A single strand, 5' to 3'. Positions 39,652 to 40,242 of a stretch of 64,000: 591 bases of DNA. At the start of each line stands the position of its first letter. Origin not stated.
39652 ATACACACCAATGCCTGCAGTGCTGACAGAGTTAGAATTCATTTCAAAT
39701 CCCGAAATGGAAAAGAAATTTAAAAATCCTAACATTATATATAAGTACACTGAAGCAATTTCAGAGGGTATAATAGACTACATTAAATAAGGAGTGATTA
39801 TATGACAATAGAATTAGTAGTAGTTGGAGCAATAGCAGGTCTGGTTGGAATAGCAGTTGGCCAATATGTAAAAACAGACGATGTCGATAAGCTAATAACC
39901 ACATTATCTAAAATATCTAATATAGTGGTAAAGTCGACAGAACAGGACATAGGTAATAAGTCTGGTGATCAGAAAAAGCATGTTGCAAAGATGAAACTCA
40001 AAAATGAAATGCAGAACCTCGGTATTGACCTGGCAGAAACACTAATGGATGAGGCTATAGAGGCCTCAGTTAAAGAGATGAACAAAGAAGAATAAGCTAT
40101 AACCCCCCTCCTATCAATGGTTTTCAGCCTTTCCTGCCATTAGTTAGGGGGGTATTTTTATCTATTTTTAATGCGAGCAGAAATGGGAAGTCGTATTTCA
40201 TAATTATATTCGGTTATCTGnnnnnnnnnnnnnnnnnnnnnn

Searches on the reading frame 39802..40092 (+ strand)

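Call 16: search_protein_families(library=phrogs, proteins=[window:39802-40092:+], max_evalue=0.001)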
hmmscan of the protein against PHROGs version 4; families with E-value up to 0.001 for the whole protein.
window:39802-40092:+ (97 aa): 4 families
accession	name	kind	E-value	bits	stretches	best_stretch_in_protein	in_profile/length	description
phrog_608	-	lysis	1.1e-15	58.8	1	5-96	13-106/111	holin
phrog_6918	-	lysis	7.2e-11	43.1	1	3-96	9-101/114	holin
phrog_2609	-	lysis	6.5e-06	27.1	1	10-96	17-106/145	holin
phrog_8444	-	unknown function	0.0001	23.5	1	5-96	14-105/134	-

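Call 17: search_protein_families(library=pfam, proteins=[window:39802-40092:+], max_evalue=0.001)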
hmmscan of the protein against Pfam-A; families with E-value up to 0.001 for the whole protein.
window:39802-40092:+ (97 aa): 1 family
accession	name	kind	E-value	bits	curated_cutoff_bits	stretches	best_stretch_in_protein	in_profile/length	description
PF09682.15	Phage_holin_6_1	-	8e-14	52.3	24.9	1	4-95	9-101/101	Bacteriophage holin of superfamily 6 (Holin_LLH)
